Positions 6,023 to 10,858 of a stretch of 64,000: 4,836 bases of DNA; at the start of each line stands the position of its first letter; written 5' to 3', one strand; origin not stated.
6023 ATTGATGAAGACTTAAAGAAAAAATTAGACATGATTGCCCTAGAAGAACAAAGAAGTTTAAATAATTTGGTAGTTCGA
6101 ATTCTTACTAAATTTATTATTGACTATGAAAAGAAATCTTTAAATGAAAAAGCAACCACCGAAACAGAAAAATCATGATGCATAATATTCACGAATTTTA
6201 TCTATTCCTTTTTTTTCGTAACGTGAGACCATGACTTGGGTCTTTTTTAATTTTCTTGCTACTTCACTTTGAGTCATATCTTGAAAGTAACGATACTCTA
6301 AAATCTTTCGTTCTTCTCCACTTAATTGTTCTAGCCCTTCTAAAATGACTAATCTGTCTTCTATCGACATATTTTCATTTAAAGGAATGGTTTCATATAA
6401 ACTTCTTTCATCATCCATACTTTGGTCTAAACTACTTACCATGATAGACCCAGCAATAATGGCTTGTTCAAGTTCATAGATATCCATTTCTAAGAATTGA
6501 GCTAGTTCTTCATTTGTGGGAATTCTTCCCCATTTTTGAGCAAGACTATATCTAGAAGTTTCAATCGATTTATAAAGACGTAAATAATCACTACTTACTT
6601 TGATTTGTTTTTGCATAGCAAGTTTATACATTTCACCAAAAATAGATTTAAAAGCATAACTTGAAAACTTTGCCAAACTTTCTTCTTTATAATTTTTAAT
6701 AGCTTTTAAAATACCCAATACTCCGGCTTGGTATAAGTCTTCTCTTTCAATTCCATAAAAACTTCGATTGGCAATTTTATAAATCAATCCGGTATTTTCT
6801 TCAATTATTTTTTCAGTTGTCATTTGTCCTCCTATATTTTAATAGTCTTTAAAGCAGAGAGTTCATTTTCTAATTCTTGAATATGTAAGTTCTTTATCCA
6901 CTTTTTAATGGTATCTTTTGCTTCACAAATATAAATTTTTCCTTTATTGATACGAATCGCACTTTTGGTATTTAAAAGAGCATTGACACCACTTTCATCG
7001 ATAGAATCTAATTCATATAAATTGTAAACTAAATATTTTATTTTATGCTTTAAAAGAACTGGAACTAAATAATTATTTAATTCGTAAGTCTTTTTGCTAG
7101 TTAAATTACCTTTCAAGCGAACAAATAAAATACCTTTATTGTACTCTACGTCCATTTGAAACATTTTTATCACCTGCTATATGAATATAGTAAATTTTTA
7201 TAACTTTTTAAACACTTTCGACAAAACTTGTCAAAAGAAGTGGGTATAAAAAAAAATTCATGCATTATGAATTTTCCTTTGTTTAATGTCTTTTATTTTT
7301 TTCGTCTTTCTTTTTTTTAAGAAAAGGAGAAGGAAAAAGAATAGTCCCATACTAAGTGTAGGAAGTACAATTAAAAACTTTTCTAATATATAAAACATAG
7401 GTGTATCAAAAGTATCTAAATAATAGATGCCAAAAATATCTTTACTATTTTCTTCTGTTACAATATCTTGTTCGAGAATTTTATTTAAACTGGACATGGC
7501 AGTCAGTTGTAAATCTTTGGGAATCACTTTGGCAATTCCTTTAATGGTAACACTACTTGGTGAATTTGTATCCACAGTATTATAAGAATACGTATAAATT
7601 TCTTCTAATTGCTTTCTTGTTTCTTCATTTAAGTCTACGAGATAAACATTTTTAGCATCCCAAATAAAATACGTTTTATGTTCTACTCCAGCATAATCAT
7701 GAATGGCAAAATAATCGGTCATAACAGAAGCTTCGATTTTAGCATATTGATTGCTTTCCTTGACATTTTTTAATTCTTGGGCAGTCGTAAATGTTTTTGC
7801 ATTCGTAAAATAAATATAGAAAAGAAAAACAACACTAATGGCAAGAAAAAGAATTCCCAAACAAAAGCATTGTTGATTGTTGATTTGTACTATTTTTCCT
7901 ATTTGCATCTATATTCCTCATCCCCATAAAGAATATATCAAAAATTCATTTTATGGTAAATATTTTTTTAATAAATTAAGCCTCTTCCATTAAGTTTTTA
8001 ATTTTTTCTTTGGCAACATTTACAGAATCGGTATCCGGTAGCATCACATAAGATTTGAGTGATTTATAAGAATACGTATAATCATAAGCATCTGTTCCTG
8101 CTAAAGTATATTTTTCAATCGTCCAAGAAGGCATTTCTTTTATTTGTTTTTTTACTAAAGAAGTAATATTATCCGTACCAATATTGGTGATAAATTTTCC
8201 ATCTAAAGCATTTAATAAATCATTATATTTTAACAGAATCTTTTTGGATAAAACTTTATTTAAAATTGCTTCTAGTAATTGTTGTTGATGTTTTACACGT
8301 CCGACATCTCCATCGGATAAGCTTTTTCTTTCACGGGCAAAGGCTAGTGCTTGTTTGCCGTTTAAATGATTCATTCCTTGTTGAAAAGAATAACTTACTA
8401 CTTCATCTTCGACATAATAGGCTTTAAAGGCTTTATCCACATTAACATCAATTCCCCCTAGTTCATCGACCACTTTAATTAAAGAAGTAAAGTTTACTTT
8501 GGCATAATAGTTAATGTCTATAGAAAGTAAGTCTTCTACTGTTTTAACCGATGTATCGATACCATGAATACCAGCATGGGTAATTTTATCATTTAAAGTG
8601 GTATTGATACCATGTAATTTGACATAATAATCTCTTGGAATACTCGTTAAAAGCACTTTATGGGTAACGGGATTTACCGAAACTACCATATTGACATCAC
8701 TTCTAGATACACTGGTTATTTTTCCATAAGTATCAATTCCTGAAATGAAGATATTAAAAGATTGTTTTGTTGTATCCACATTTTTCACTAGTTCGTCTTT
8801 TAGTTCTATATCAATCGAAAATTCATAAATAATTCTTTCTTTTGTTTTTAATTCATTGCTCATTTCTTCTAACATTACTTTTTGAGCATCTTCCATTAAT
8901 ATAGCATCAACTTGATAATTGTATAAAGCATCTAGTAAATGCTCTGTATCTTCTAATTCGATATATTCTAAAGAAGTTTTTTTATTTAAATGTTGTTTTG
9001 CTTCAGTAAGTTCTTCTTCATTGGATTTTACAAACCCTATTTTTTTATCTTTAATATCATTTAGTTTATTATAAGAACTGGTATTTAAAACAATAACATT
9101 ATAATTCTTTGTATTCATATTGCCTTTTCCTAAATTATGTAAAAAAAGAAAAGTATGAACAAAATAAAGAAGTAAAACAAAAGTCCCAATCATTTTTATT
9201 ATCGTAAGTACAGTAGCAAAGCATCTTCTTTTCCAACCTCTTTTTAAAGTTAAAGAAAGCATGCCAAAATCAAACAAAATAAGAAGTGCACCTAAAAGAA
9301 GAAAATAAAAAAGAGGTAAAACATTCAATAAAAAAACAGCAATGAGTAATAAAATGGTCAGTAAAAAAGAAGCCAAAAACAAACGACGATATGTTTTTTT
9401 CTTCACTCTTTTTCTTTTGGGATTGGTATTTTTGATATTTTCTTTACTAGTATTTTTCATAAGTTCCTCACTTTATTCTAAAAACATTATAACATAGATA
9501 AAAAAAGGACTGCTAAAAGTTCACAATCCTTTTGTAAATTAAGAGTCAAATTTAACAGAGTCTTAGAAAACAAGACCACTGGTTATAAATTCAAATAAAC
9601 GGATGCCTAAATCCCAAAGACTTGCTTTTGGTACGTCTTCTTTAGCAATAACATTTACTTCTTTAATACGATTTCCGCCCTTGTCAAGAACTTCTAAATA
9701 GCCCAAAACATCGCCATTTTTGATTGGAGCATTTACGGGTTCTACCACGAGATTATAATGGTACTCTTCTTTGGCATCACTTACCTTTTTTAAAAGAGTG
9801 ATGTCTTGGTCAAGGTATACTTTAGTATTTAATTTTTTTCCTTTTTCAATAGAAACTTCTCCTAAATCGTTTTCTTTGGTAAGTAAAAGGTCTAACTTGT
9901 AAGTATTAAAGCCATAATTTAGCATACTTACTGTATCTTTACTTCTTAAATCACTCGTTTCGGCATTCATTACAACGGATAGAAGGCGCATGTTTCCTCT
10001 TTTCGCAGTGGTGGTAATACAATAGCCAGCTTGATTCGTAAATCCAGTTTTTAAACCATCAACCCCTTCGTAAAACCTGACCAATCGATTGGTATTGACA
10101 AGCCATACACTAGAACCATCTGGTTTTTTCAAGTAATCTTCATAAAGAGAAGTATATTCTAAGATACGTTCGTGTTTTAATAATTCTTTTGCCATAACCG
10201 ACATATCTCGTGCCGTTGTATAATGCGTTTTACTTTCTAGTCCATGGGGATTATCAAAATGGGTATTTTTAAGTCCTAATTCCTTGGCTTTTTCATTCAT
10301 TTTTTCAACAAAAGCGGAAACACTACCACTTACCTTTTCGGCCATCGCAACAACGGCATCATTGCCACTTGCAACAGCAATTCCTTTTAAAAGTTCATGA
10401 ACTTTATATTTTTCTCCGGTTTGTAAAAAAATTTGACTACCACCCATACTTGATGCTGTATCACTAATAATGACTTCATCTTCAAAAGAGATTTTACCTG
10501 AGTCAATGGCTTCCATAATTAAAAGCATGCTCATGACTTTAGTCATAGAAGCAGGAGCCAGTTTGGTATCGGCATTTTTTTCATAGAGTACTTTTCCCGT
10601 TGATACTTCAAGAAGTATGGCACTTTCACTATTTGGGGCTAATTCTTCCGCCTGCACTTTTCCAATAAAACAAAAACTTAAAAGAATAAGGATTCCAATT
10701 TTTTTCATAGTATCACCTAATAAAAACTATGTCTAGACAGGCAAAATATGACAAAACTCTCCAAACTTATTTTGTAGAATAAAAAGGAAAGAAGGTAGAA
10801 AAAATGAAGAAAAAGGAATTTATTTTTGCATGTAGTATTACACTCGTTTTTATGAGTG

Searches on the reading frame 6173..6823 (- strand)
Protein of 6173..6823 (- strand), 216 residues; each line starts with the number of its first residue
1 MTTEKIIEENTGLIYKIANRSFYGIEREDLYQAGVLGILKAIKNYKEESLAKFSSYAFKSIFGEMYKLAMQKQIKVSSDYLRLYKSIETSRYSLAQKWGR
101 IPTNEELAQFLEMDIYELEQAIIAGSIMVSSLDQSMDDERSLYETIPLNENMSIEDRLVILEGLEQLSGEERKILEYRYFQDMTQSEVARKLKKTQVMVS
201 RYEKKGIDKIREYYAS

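Call 6: search_protein_families(library=pfam, proteins=[window:6173-6823:-], max_evalue=0.01)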
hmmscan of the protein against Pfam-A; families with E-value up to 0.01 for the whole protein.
window:6173-6823:- (216 aa): 5 families
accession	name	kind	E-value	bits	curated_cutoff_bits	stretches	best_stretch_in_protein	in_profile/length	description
PF04545.22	Sigma70_r4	-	5.9e-13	48.6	24.1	1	164-212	2-50/50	Sigma-70, region 4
PF04542.20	Sigma70_r2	-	3.1e-08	33.7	24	1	7-67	2-63/71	Sigma-70 region 2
PF04539.22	Sigma70_r3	-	1.2e-06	28.9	25.3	1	91-153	10-73/78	Sigma-70 region 3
PF08281.18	Sigma70_r4_2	-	2e-06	27.8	25.7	1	159-199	3-43/54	Sigma-70, region 4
PF01381.28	HTH_3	-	0.00072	20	23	1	181-205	8-32/55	Helix-turn-helix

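Call 7: search_protein_families(library=ncbifam, proteins=[window:6173-6823:-], max_evalue=0.01)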
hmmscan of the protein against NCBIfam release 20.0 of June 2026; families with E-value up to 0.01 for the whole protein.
window:6173-6823:- (216 aa): 63 families (the best 25 are shown)
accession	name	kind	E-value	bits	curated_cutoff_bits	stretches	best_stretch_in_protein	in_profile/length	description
TIGR02980.1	SigBFG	subfamily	3e-40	138.3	234.35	1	3-213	5-225/227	SigB/SigF/SigG family RNA polymerase sigma factor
TIGR02885.1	spore_sigF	equivalog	1.2e-37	130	321.45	1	3-213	13-230/231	RNA polymerase sporulation sigma factor SigF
NF004052.0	PRK05572.1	subfamily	4.8e-34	118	311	1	3-213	34-249/252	SigF/SigG family RNA polymerase sporulation sigma factor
NF005644.0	PRK07408.1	subfamily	2.7e-31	109.2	261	1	4-213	30-252/258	RNA polymerase sigma factor SigF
TIGR02937.1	sigma70-ECF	superfamily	4.1e-26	91.6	42.9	1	4-213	4-164/165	sigma-70 family RNA polymerase sigma factor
NF005514.0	PRK07122.1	subfamily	2.5e-25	89.1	372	1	4-212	43-261/264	RNA polymerase sigma factor SigF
NF006071.0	PRK08215.1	equivalog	5.5e-24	85.1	372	1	3-213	39-256/258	RNA polymerase sporulation sigma factor SigG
TIGR02850.1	spore_sigG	equivalog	1.8e-22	80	457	1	3-213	36-253/254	RNA polymerase sporulation sigma factor SigG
TIGR02479.1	FliA_WhiG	subfamily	1.9e-22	80.1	189.6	1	17-212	16-221/224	FliA/WhiG family RNA polymerase sigma factor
TIGR02941.1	Sigma_B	equivalog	2.2e-18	66.7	315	1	3-212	31-251/255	RNA polymerase sigma factor SigB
NF005413.0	PRK06986.1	subfamily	2.2e-17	63.7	201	1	16-214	32-236/241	RNA polymerase sigma factor FliA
NF004935.0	PRK06288.1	equivalog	7e-17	61.9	343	1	15-212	47-260/270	RNA polymerase sigma factor WhiG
TIGR02997.1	Sig70-cyanoRpoD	subfamily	3.4e-14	52.8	384.5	1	3-211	76-298/298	RNA polymerase sigma factor, RpoD/SigA family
TIGR02393.1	RpoD_Cterm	equivalog_domain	3.6e-14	52.9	354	1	4-212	3-226/238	RNA polymerase sigma factor RpoD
NF009091.0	PRK12427.1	equivalog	4.7e-14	52.6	339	1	24-214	42-231/233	FliA/WhiG family RNA polymerase sigma factor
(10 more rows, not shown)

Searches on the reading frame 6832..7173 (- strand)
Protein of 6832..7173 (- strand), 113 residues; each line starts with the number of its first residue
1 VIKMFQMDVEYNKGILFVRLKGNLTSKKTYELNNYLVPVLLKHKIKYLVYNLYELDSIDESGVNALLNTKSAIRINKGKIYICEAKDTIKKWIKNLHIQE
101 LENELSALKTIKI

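Call 6: search_protein_families(library=pfam, proteins=[window:6832-7173:-], max_evalue=0.01)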
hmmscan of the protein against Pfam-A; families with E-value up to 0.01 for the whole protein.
window:6832-7173:- (113 aa): 1 family
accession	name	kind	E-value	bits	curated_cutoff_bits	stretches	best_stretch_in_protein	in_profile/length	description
PF01740.26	STAS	-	4.3e-12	46.2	22.6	1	7-101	2-96/106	STAS domain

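Call 7: search_protein_families(library=ncbifam, proteins=[window:6832-7173:-], max_evalue=0.01)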
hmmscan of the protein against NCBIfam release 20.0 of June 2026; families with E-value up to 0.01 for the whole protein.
window:6832-7173:- (113 aa): 5 families
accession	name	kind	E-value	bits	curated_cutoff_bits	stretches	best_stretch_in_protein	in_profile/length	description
TIGR00377.1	ant_ant_sig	superfamily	1.2e-11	44.4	53.45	1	5-94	3-92/108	anti-sigma factor antagonist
TIGR02886.1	spore_II_AA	equivalog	6.1e-11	42.3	114.75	1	7-93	1-87/106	anti-sigma F factor antagonist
NF052652.1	YtvA_fam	equivalog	0.00026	20.6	250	1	11-111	141-239/243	YtvA family blue-light photoreceptor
TIGR00815.1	sulP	subfamily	0.00043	18.8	380.45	1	41-106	491-557/565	sulfate permease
NF008111.0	PRK10858.1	equivalog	0.0089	16.4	202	0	17-89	36-100/112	nitrogen regulatory protein P-II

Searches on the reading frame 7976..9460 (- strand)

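Call 6: search_protein_families(library=pfam, proteins=[window:7976-9460:-], max_evalue=0.01)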
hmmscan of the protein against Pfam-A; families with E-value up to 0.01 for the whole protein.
window:7976-9460:- (494 aa): 2 families
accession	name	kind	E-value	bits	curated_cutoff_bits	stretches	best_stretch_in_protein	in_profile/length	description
PF03816.19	LytR_cpsA_psr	-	6e-44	150.3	24.6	1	253-404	1-149/150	LytR_cpsA_psr family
PF09084.16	NMT1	-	0.0005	20.5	20.5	1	116-205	71-164/216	NMT1/THI5 like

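Call 7: search_protein_families(library=ncbifam, proteins=[window:7976-9460:-], max_evalue=0.01)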
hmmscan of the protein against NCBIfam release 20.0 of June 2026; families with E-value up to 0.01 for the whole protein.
window:7976-9460:- (494 aa): 5 families
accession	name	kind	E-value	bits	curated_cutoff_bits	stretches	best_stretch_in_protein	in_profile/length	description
NF051849.1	LCP_trans_Cps2A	equivalog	2.8e-92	310.4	650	1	26-493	15-477/477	LCP family glycopolymer transferase CpsA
NF006897.1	PRK09379.1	equivalog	3.4e-41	141.4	441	1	226-456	50-269/298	polyisoprenyl-teichoic acid--peptidoglycan teichoic acid transferase TagU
TIGR00350.1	lytR_cpsA_psr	domain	1.6e-36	125.9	62.3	1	253-404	2-151/152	LCP family glycopolymer transferase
NF047591.1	ligase_LytR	equivalog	5.7e-33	114.6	450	1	228-474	51-305/336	glycopolymer--peptidoglycan transferase LytR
TIGR04316.1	dhbA_paeA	equivalog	0.0092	15.6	300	0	187-266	25-109/250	2,3-dihydro-2,3-dihydroxybenzoate dehydrogenase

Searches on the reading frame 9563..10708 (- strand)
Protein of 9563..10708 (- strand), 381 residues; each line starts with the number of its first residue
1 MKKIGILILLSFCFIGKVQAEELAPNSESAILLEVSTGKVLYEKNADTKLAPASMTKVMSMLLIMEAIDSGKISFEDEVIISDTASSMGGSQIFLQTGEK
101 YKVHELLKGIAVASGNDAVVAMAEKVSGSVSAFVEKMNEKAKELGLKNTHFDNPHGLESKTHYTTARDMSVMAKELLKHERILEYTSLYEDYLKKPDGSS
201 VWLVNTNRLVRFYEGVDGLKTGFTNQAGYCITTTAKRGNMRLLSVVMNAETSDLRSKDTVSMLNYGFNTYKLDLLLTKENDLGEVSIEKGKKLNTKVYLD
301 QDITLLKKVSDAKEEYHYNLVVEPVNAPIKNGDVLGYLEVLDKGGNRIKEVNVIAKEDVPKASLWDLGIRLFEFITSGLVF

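Call 67: search_protein_families(library=pfam, proteins=[window:9563-10708:-], max_evalue=0.00001)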
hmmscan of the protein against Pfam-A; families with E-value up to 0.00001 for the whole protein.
window:9563-10708:- (381 aa): 3 families
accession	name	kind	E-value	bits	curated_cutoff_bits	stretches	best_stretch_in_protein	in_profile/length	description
PF00768.25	Peptidase_S11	-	1e-82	277.7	27.6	1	22-251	7-239/239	D-alanyl-D-alanine carboxypeptidase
PF13354.11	Beta-lactamase2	-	9.8e-15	54.9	22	1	33-180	5-150/214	Beta-lactamase enzyme family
PF07943.18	PBP5_C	-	1.4e-10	41.7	21.2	1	274-361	5-91/91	Penicillin-binding protein 5, C-terminal domain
